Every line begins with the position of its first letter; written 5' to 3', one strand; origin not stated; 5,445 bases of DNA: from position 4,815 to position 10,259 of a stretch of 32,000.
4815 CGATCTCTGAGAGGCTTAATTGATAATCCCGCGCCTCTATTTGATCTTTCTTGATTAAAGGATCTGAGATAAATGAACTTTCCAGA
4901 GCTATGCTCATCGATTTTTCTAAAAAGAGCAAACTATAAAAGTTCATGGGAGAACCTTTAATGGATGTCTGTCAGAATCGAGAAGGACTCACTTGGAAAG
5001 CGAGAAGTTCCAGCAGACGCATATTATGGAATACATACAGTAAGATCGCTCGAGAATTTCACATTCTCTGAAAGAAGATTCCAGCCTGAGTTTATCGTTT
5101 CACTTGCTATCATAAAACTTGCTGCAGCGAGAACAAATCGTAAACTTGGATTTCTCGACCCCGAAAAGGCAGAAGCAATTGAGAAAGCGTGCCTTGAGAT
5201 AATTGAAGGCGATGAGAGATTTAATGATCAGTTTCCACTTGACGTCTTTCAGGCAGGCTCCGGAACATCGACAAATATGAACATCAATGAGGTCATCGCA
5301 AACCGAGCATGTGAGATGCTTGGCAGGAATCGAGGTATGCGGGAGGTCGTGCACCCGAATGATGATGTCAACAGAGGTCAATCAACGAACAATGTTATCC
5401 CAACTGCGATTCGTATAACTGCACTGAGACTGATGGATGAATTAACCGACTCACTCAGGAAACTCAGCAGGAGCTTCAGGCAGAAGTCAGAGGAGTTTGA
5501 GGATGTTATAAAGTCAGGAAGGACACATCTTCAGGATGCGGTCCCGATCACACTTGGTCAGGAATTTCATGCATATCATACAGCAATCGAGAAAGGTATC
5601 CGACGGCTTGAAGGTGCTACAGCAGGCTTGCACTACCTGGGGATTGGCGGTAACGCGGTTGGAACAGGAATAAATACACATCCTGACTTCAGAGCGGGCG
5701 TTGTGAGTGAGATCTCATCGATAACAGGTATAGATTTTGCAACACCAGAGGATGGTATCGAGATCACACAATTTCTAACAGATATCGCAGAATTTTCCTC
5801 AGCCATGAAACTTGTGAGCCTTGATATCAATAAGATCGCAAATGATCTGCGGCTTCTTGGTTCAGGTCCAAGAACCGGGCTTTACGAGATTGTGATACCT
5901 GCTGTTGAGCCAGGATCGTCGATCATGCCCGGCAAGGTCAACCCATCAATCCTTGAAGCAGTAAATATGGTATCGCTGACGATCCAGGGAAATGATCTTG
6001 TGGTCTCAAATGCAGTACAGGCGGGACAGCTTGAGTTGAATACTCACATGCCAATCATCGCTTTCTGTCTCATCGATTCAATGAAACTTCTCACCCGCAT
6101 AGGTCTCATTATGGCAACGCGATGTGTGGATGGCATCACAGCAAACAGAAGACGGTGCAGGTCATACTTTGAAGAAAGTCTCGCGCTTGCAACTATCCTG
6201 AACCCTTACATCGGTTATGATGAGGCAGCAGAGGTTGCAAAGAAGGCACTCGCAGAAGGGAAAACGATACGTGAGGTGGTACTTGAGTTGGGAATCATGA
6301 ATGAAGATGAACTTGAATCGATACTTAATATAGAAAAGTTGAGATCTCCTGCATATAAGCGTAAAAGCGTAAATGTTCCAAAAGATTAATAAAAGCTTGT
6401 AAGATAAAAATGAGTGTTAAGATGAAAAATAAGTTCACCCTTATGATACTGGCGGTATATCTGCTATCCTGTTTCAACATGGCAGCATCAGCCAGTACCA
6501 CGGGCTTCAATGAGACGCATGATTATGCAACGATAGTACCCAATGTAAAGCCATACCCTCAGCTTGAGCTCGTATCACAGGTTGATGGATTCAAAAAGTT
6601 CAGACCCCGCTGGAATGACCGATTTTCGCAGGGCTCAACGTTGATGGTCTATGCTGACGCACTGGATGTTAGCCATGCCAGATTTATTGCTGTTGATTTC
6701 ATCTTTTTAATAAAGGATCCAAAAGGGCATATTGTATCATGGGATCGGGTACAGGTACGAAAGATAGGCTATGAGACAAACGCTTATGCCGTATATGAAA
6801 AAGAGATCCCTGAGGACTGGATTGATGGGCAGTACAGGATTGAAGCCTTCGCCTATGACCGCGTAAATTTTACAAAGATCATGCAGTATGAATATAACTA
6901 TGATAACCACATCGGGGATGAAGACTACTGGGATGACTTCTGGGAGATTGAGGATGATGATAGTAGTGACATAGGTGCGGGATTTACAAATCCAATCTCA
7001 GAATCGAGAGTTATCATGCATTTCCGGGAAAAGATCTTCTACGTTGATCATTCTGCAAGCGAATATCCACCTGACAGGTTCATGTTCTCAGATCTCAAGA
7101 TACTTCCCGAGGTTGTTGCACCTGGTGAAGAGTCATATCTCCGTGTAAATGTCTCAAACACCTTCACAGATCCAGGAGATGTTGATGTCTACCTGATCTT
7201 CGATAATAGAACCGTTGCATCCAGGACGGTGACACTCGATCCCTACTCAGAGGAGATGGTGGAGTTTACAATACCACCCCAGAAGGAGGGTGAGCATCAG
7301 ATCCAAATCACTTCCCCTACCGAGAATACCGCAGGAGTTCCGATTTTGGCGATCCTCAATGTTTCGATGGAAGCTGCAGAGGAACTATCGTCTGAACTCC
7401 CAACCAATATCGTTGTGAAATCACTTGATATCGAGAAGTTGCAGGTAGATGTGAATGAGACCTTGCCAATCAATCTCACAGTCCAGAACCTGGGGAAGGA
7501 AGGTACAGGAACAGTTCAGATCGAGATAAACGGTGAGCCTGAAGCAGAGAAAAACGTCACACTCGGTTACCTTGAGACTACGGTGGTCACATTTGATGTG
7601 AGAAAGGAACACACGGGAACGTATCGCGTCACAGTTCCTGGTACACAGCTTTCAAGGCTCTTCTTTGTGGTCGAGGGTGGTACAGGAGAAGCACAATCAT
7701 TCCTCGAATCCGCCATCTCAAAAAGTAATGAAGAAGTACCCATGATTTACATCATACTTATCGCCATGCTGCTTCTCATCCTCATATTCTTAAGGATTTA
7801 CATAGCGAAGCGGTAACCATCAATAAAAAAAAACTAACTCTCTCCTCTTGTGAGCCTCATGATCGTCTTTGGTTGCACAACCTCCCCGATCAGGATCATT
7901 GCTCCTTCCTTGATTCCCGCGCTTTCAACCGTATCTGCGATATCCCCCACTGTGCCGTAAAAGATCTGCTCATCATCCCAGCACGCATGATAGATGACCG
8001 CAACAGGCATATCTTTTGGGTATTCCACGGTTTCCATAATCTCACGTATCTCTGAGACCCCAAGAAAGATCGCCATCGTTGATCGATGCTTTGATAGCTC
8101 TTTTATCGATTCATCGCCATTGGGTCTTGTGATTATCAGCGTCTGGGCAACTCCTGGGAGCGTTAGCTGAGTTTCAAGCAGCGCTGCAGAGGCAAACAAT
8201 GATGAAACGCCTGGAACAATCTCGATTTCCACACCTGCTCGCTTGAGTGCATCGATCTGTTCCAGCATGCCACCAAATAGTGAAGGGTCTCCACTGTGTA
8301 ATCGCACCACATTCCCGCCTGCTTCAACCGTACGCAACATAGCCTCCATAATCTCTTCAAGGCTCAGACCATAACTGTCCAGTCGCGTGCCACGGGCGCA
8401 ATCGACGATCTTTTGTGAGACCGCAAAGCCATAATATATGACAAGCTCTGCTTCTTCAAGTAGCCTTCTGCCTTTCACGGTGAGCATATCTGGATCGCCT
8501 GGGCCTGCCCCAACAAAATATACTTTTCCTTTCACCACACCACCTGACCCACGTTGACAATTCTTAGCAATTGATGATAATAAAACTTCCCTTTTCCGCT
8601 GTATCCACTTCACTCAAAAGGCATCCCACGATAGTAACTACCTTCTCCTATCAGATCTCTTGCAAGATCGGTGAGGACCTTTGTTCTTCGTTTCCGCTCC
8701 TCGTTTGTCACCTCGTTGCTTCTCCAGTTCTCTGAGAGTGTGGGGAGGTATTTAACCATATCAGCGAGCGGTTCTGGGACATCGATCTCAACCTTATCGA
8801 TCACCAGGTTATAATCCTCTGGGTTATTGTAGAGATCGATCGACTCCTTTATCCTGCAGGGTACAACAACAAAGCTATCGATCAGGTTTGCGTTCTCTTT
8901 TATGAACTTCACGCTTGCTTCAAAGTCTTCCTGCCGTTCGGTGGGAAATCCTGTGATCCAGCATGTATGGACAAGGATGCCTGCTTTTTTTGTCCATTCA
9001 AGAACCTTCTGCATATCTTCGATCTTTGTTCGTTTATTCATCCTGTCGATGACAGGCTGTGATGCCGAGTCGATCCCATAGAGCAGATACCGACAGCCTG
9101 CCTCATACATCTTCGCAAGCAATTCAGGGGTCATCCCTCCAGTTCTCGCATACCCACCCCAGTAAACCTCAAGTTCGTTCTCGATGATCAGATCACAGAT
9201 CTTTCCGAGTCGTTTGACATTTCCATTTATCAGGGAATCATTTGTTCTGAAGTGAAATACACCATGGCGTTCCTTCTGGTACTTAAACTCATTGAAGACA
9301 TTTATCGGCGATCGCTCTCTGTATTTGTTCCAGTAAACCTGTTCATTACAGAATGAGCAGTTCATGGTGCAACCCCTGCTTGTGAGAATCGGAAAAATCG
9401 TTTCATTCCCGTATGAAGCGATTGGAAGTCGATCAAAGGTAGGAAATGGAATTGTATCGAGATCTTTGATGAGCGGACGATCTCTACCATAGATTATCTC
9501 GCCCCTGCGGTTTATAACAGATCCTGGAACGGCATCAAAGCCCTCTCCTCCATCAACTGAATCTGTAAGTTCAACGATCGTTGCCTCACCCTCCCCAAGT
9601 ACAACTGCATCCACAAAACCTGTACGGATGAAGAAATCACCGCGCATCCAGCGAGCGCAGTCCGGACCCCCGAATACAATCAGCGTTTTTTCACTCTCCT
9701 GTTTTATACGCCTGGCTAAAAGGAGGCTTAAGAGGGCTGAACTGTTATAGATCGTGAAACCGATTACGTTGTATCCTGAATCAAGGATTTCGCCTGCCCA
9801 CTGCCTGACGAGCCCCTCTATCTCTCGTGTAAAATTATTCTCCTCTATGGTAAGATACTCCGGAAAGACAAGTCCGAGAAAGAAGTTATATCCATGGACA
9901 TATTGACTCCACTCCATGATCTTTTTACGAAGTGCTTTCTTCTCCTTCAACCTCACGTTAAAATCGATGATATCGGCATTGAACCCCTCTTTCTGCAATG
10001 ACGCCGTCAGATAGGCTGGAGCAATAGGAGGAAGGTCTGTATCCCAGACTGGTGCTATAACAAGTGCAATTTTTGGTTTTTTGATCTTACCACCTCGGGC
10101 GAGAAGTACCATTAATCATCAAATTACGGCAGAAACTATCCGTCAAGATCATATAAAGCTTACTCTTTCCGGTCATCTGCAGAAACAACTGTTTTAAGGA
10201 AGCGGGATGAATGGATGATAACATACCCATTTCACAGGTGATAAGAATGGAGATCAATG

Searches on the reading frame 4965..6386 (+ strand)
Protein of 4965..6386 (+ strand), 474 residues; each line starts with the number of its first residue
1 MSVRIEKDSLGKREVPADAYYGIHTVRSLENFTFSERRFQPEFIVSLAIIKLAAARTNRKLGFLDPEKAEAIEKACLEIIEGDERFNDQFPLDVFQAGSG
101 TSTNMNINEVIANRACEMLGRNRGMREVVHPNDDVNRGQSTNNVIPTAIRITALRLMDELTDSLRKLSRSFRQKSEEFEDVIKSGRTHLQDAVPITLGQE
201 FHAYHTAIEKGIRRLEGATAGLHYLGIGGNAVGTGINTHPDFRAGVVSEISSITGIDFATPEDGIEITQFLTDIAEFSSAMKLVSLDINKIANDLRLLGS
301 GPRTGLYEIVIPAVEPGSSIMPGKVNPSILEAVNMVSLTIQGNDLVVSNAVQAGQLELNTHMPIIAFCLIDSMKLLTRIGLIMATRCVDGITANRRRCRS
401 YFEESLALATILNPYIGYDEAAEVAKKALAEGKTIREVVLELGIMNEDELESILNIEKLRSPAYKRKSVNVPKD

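Call 85: search_protein_families(library=pfam, proteins=[window:4965-6386:+], max_evalue=1e-12)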
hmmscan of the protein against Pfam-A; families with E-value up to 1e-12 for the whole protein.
window:4965-6386:+ (474 aa): 2 families
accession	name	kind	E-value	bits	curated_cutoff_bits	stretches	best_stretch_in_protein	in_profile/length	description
PF00206.25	Lyase_1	-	8.7e-90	301.7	27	1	11-342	1-312/312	Lyase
PF10415.14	FumaraseC_C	-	3.6e-22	79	32.5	1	408-459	1-52/54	Fumarase C C-terminus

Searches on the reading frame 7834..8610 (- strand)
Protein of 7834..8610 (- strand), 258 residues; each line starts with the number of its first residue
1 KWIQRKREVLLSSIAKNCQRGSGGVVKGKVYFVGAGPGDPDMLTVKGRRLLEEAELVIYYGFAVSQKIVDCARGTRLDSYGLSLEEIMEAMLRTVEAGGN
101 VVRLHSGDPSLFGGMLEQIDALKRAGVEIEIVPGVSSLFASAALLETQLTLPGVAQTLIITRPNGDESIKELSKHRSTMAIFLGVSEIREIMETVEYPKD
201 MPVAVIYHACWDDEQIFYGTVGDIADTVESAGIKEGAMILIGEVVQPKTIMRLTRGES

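Call 85: search_protein_families(library=pfam, proteins=[window:7834-8610:-], max_evalue=1e-12)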
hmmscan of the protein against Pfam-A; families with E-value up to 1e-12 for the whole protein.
window:7834-8610:- (258 aa): 1 family
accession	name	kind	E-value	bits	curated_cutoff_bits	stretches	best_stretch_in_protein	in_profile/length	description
PF00590.25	TP_methylase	-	2.4e-48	165.3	27.8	1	29-224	1-211/212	Tetrapyrrole (Corrin/Porphyrin) Methylases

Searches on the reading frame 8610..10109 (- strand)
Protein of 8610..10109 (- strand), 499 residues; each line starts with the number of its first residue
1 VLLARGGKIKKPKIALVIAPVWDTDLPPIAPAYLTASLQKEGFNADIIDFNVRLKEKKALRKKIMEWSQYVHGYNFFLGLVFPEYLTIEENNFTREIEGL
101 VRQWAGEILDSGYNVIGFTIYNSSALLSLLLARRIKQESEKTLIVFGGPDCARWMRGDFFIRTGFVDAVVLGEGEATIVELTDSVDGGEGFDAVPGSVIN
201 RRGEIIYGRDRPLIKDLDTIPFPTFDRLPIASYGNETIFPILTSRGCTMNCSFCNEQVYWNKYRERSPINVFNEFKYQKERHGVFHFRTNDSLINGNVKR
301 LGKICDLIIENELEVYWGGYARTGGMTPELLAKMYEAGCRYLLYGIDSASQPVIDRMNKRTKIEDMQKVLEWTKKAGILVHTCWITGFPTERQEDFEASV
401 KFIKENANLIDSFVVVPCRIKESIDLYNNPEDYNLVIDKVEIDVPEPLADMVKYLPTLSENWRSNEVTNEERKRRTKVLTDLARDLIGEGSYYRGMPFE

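Call 85: search_protein_families(library=pfam, proteins=[window:8610-10109:-], max_evalue=1e-12)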
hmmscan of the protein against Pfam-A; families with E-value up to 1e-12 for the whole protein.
window:8610-10109:- (499 aa): 1 family
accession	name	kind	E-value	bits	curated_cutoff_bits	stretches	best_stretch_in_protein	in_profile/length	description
PF04055.27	Radical_SAM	-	3.2e-18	66.9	29.5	1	242-403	2-166/166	Radical SAM superfamily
